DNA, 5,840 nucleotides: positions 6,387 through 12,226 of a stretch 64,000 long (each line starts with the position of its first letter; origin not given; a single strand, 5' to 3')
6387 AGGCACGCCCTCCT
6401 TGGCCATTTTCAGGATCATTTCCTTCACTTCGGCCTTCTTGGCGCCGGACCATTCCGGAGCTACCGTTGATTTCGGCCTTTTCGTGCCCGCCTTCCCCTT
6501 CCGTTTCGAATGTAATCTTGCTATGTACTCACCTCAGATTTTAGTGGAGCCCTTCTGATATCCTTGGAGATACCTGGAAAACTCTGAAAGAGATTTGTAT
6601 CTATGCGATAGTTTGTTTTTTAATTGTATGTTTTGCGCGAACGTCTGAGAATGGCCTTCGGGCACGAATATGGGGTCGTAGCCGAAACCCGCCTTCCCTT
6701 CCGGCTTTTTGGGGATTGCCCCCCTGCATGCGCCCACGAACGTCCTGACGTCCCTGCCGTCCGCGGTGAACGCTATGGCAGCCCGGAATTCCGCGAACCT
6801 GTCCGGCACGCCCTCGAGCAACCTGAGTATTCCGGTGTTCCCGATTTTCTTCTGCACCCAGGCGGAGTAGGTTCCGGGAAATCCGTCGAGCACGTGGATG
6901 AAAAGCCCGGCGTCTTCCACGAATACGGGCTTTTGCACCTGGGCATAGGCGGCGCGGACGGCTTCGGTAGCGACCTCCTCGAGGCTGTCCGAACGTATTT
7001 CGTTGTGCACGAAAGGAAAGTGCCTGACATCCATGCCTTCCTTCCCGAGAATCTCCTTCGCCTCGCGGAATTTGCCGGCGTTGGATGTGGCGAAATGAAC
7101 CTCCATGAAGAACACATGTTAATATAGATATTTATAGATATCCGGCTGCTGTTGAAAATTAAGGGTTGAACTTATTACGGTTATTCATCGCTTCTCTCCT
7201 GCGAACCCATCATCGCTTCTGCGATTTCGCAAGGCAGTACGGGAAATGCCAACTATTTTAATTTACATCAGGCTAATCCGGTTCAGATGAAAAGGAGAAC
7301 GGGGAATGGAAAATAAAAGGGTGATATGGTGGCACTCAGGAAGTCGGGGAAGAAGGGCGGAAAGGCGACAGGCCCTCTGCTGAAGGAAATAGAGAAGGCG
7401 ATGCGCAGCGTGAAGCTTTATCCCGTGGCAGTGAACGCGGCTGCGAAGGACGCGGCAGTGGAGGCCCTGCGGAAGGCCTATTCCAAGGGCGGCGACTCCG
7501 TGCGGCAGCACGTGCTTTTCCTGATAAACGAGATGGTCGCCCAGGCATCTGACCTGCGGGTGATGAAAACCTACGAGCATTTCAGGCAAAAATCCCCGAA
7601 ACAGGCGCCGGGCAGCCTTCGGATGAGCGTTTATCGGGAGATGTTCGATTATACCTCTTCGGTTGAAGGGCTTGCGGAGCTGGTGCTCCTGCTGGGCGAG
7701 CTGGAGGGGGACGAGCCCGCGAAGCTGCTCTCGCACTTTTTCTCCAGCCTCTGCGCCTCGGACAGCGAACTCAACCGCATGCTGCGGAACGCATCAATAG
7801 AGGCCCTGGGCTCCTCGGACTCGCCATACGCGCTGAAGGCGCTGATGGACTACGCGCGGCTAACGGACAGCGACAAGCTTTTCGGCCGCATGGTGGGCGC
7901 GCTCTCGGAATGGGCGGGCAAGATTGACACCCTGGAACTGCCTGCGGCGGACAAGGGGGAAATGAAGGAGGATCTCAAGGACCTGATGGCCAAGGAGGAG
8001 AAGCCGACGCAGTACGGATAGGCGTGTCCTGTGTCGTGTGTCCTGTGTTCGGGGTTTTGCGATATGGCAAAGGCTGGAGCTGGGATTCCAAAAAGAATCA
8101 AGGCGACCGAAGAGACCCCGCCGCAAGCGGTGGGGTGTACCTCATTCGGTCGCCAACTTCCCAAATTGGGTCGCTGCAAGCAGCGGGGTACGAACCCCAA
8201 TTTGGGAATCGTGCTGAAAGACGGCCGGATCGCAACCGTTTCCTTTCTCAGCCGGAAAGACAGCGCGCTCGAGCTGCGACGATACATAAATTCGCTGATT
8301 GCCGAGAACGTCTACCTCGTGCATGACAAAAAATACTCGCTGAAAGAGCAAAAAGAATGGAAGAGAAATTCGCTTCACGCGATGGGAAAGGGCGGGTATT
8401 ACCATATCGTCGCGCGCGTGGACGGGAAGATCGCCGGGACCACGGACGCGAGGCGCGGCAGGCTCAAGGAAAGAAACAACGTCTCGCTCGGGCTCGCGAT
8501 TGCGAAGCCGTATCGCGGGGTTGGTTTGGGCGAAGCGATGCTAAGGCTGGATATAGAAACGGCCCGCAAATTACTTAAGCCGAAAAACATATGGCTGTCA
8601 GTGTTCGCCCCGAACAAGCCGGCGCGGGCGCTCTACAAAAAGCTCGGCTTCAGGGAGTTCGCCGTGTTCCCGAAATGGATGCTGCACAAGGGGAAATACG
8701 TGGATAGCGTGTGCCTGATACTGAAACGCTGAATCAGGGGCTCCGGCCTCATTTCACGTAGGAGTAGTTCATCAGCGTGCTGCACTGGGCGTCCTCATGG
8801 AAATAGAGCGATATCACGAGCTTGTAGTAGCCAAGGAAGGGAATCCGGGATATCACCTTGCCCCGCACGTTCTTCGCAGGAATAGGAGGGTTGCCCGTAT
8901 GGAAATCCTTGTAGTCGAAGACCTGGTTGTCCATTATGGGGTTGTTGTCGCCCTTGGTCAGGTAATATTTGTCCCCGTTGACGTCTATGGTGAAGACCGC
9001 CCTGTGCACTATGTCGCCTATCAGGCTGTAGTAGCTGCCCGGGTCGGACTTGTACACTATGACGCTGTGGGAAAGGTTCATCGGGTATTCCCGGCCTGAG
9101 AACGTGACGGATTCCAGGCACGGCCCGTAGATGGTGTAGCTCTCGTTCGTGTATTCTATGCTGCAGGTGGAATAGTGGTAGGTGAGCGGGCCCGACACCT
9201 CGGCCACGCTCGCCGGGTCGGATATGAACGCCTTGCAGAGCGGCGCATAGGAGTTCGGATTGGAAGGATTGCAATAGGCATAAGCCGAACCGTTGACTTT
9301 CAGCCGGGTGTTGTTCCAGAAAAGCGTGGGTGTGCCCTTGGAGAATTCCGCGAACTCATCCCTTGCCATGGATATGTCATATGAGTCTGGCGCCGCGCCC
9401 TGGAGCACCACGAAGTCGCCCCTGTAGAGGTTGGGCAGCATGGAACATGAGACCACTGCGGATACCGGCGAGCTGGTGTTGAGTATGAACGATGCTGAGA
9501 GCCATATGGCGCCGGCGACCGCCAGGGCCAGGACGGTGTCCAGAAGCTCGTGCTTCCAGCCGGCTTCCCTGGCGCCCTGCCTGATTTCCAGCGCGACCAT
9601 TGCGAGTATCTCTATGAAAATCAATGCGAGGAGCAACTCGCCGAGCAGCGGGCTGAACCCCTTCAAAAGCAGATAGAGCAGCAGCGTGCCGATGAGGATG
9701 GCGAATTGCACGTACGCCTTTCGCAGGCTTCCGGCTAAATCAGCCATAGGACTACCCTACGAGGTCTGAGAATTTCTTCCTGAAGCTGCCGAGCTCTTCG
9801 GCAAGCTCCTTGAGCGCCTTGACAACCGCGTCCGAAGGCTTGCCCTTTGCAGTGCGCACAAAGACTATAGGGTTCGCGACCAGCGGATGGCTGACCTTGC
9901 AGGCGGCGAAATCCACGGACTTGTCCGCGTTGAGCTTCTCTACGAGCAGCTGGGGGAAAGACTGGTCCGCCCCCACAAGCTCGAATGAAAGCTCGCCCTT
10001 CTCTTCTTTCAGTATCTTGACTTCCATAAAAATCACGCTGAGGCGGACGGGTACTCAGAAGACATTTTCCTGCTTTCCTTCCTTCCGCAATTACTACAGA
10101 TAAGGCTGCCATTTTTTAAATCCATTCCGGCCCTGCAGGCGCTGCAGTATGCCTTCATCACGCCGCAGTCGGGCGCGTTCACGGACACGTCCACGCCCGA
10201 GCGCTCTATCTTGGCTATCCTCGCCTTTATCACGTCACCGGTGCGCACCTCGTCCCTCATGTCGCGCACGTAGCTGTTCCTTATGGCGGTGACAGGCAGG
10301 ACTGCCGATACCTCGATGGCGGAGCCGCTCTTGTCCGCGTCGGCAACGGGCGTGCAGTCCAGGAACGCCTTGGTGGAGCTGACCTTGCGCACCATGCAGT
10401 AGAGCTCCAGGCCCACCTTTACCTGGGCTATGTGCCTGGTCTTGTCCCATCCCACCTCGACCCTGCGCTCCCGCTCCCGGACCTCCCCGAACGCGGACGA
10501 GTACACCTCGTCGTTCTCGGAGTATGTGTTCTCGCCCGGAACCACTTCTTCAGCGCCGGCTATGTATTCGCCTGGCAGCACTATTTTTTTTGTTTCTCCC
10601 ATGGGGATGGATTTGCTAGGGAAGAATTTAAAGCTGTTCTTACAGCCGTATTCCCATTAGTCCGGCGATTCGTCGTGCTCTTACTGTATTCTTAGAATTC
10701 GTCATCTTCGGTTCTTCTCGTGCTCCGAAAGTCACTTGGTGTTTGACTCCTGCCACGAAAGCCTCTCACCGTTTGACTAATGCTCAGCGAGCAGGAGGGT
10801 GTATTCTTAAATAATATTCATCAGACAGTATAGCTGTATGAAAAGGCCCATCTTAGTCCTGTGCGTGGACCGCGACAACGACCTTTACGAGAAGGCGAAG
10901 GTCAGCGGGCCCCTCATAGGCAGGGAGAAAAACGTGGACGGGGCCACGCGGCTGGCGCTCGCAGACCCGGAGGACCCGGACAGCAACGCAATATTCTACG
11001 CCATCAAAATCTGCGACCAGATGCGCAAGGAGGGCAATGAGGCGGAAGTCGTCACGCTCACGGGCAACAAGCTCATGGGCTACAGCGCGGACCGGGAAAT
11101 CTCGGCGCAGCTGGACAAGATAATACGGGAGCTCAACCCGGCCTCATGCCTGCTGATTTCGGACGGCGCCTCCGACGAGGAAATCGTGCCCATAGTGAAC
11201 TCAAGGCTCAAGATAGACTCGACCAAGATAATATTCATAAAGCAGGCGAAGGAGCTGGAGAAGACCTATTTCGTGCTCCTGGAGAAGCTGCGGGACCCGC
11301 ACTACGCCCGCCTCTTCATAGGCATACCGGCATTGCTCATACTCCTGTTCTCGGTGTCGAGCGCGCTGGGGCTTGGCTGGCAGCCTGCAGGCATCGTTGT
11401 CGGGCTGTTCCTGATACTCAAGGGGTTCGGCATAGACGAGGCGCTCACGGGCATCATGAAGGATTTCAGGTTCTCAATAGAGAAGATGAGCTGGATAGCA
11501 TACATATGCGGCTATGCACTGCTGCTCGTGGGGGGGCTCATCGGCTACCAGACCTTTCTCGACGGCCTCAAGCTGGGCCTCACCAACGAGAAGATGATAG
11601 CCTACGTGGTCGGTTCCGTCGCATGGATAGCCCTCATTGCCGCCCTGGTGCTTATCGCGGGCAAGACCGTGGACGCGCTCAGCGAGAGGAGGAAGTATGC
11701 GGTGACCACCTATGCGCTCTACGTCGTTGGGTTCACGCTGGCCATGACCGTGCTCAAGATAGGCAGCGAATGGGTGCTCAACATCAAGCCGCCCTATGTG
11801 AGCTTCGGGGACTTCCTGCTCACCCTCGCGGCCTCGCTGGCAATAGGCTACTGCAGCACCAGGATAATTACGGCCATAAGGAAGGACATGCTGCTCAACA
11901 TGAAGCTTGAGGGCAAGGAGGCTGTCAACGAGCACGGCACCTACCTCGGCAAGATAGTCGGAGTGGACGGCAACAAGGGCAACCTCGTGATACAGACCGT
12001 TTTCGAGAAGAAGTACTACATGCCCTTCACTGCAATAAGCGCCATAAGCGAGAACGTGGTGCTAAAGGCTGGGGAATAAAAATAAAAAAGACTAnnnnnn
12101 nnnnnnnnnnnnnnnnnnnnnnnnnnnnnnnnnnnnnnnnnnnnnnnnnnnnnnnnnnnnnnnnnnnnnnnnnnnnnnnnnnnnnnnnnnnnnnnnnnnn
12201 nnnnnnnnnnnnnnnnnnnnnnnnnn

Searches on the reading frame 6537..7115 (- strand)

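Call 63: search_protein_families(library=pfam, proteins=[window:6537-7115:-], max_evalue=0.0001)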
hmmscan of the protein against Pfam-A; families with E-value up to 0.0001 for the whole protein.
window:6537-7115:- (193 aa): 1 family
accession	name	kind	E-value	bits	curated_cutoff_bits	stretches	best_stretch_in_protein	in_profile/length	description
PF01725.21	Ham1p_like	-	5.6e-46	157.2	22.5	1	7-181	2-185/186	Ham1 family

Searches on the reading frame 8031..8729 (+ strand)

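Call 64: search_protein_families(library=pfam, proteins=[window:8031-8729:+], max_evalue=0.0001)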
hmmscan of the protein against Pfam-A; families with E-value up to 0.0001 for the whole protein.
window:8031-8729:+ (233 aa): 5 families
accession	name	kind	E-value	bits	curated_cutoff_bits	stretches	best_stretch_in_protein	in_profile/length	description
PF00583.31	Acetyltransf_1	-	2.6e-13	50.7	20.7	1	106-207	16-116/116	Acetyltransferase (GNAT) family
PF13508.13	Acetyltransf_7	-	1.4e-09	38.6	27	1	123-209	3-84/84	Acetyltransferase (GNAT) domain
PF13673.13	Acetyltransf_10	-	7.1e-08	32.9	23.6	1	114-209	21-109/128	Acetyltransferase (GNAT) domain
PF13302.13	Acetyltransf_3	-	1.3e-07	32.8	25.4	1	100-208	30-138/138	Acetyltransferase (GNAT) domain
PF13420.13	Acetyltransf_4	-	7.5e-05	23.2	24.3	1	91-227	17-154/155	Acetyltransferase (GNAT) domain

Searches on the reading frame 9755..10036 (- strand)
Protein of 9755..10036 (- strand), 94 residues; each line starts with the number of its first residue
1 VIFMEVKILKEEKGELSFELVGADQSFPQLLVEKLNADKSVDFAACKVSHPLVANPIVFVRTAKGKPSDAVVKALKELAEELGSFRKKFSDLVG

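Call 64: search_protein_families(library=pfam, proteins=[window:9755-10036:-], max_evalue=0.0001)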
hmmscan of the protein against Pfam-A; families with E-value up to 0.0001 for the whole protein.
window:9755-10036:- (94 aa): 1 family
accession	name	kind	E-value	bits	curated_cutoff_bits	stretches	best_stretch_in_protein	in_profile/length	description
PF13656.11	RNA_pol_L_2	-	5.7e-14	52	27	1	16-87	2-74/75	RNA polymerase Rpb3/Rpb11 dimerisation domain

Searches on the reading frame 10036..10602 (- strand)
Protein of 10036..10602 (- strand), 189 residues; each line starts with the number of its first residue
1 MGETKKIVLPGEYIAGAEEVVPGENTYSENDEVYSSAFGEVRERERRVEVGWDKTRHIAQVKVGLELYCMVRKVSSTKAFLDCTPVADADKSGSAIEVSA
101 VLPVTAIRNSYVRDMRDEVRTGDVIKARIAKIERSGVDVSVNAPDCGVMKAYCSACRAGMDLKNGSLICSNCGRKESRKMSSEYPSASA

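Call 64: search_protein_families(library=pfam, proteins=[window:10036-10602:-], max_evalue=0.0001)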
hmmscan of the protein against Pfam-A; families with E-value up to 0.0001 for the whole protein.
window:10036-10602:- (189 aa): 1 family
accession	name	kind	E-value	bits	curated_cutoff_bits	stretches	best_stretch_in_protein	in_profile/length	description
PF14382.12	ECR1_N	-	2.4e-10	40.5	27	1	7-41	1-35/38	Exosome complex exonuclease RRP4 N-terminal region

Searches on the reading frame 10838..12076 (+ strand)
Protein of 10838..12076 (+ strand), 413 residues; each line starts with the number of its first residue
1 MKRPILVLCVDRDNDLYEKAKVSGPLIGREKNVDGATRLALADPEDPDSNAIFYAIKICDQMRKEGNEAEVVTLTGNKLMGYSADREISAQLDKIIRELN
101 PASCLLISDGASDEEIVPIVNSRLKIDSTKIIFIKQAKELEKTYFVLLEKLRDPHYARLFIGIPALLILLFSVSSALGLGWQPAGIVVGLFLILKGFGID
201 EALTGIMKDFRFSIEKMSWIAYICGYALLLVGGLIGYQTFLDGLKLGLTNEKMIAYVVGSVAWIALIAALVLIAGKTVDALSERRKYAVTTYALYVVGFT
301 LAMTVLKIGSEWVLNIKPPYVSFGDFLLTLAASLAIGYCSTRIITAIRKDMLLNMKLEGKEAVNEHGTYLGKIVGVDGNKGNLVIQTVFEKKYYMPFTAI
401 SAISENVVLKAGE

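Call 64: search_protein_families(library=pfam, proteins=[window:10838-12076:+], max_evalue=0.0001)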
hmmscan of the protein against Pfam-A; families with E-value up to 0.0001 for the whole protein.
window:10838-12076:+ (413 aa): 1 family
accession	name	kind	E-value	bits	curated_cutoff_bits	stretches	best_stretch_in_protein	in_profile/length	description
PF04123.18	DUF373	-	3e-85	287.1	28.3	1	5-331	2-324/335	Domain of unknown function (DUF373)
